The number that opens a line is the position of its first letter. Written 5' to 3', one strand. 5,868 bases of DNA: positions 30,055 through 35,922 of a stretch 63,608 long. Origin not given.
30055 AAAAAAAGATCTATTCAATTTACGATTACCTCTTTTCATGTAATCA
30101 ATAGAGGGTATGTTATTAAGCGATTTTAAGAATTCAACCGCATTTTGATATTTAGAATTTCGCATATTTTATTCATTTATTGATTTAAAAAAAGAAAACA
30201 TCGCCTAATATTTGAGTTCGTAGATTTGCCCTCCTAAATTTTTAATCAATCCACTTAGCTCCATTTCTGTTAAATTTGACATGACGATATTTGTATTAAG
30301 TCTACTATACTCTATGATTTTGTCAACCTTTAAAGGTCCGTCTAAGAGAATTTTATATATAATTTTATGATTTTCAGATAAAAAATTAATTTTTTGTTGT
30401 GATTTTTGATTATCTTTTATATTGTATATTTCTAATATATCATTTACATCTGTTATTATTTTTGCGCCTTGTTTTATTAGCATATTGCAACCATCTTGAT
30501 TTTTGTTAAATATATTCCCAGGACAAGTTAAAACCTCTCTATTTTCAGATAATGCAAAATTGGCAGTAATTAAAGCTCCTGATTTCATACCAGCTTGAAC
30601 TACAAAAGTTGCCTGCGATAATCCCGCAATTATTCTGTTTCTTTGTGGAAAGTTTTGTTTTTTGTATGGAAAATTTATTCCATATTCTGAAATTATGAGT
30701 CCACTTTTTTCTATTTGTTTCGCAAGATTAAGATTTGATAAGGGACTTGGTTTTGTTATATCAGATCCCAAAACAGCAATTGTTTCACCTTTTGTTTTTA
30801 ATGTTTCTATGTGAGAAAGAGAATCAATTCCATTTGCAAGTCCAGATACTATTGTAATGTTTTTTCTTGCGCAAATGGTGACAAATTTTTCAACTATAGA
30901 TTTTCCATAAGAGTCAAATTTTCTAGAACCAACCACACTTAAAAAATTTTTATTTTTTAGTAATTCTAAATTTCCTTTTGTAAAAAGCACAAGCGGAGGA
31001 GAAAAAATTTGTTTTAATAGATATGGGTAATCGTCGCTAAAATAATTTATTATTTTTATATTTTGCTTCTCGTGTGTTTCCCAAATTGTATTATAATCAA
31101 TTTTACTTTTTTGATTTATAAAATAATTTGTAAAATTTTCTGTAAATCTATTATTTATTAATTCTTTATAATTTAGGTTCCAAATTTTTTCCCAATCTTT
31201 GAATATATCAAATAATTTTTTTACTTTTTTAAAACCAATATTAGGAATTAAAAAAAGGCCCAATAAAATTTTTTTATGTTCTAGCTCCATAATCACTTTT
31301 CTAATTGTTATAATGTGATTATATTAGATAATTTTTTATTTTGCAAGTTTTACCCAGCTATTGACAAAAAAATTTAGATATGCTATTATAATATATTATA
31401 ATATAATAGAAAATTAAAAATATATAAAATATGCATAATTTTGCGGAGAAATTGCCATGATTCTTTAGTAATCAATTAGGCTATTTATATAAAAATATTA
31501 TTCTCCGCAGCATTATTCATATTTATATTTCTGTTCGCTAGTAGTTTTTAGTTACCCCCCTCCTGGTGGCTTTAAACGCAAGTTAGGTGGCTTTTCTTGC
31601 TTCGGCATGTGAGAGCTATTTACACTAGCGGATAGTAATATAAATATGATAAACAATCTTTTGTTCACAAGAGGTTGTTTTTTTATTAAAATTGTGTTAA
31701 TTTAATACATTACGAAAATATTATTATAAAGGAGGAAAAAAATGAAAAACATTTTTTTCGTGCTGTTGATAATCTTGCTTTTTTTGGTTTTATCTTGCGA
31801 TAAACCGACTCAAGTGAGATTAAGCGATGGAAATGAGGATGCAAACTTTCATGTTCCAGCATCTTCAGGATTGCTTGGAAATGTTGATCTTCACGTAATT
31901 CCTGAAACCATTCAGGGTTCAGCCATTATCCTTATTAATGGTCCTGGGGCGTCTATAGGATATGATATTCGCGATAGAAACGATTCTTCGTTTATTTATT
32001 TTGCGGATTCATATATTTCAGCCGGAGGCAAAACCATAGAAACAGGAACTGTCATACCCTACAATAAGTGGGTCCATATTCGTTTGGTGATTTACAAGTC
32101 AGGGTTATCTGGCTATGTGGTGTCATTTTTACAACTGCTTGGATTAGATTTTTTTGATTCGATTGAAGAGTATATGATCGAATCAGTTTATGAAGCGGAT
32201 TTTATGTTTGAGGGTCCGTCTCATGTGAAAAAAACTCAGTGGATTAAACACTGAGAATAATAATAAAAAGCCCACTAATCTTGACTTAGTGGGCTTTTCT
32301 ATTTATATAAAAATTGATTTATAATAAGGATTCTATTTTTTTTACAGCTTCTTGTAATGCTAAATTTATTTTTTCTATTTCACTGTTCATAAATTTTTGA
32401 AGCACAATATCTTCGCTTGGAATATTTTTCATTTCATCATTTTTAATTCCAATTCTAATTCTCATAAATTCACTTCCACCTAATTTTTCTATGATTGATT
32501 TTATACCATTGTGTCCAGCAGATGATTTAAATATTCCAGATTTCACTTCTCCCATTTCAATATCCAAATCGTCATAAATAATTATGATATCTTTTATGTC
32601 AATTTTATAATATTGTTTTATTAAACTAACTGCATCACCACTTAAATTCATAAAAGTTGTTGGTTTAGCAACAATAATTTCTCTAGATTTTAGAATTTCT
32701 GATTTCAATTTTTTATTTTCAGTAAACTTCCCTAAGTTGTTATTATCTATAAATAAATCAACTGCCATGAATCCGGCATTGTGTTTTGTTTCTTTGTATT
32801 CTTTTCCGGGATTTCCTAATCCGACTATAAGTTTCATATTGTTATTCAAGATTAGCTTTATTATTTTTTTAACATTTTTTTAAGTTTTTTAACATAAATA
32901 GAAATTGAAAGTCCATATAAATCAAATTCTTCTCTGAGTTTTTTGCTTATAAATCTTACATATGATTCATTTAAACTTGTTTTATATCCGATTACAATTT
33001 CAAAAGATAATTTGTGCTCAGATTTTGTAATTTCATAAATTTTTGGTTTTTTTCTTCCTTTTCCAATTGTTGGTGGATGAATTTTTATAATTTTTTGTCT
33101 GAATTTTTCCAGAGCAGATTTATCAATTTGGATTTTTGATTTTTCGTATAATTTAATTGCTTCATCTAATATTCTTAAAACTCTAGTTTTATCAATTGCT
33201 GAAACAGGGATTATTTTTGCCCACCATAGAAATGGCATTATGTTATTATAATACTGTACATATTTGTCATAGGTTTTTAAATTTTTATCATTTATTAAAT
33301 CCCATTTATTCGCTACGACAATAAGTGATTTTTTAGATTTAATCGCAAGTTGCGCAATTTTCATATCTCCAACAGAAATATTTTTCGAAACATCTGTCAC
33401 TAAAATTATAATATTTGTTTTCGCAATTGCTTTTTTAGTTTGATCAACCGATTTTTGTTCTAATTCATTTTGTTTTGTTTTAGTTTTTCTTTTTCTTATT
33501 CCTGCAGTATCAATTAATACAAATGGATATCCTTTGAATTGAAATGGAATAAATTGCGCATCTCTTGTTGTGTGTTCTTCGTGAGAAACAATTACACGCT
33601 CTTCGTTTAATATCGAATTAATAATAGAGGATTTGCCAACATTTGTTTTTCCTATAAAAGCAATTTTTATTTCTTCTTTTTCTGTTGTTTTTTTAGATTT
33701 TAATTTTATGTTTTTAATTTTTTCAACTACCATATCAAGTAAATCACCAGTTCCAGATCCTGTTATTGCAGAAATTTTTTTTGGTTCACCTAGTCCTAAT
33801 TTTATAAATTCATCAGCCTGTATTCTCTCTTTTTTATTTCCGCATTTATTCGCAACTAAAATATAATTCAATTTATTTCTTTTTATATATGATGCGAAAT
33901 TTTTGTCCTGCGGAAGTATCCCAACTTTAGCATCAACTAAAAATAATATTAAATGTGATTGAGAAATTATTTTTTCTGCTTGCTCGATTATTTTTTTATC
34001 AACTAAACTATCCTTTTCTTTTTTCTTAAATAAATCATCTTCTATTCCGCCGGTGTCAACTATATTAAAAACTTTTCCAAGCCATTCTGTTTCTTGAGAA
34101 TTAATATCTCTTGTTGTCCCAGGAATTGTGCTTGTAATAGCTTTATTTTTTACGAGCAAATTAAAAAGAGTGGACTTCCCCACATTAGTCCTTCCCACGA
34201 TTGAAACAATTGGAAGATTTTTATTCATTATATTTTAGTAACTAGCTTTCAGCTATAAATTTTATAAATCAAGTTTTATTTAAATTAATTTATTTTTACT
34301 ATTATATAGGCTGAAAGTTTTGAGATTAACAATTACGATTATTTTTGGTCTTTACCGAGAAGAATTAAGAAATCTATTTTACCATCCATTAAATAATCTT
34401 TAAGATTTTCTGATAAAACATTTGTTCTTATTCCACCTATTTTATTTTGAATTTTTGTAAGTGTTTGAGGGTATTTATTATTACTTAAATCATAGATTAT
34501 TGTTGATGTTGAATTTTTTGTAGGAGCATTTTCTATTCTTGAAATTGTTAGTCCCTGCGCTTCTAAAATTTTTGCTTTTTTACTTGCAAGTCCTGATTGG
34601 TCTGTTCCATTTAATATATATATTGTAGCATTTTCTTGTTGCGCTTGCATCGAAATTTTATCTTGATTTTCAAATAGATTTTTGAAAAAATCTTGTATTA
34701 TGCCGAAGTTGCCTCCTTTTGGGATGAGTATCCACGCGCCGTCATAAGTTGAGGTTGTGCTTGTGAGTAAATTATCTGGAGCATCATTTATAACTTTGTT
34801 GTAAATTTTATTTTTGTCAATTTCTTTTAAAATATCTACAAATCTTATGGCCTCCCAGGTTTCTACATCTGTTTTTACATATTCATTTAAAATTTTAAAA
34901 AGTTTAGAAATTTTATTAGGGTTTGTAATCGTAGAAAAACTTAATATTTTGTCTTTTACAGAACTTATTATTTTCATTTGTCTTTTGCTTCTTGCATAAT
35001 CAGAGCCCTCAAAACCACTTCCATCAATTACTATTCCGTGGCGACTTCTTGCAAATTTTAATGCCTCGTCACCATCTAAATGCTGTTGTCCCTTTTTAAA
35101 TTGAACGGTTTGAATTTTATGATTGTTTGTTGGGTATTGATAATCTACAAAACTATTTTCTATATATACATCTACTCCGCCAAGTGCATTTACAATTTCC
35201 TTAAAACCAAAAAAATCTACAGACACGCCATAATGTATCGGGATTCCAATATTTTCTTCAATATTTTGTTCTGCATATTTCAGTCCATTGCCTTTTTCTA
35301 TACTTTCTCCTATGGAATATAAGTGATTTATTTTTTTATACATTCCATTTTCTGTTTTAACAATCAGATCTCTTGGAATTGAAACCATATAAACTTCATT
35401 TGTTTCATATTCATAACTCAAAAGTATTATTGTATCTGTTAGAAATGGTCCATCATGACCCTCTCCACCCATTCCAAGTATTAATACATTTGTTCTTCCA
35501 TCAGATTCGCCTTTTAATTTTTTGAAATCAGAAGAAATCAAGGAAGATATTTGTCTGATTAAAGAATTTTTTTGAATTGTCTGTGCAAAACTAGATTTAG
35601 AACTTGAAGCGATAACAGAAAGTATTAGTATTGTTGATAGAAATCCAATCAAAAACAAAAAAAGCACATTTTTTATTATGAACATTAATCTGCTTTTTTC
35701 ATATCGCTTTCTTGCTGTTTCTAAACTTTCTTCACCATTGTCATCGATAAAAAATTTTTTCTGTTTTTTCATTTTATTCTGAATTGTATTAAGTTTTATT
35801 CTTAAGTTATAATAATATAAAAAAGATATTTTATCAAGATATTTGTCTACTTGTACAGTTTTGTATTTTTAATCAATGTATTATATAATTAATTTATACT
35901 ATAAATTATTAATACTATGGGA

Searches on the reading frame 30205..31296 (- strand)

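Call 79: search_protein_families(library=pfam, proteins=[window:30205-31296:-], max_evalue=0.001)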
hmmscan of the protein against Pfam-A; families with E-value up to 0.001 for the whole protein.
window:30205-31296:- (363 aa): 2 families
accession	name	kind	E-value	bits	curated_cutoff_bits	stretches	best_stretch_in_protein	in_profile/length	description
PF02481.21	DNA_processg_A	-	5.2e-75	251.7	29.6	1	76-282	3-211/212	DNA recombination-mediator protein A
PF17782.7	DprA_WH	-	2e-06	28.2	22.9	1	306-357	10-61/61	DprA winged helix domain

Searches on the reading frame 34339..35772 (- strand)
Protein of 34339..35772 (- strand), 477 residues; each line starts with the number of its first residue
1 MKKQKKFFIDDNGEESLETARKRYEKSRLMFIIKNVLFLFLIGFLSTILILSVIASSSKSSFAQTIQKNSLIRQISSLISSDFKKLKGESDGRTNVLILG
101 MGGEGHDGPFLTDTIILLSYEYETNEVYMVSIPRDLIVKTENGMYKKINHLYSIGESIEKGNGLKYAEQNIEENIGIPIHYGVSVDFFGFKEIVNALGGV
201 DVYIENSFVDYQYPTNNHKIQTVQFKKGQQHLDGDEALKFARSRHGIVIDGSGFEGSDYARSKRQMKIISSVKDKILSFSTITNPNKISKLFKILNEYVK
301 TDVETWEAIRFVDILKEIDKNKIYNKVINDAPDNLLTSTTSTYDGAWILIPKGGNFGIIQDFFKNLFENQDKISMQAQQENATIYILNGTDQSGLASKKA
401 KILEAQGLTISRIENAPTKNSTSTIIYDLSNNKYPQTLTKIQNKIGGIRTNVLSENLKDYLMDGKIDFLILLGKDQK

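Call 79: search_protein_families(library=pfam, proteins=[window:34339-35772:-], max_evalue=0.001)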
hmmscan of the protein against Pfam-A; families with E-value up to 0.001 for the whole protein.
window:34339-35772:- (477 aa): 2 families
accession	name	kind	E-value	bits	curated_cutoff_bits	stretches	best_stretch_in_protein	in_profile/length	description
PF03816.19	LytR_cpsA_psr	-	3.8e-36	124.9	24.6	1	112-277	2-149/150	LytR_cpsA_psr family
PF13399.11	LytR_C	-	4.8e-10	40.7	22.2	1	382-474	2-84/86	LytR cell envelope-related transcriptional attenuator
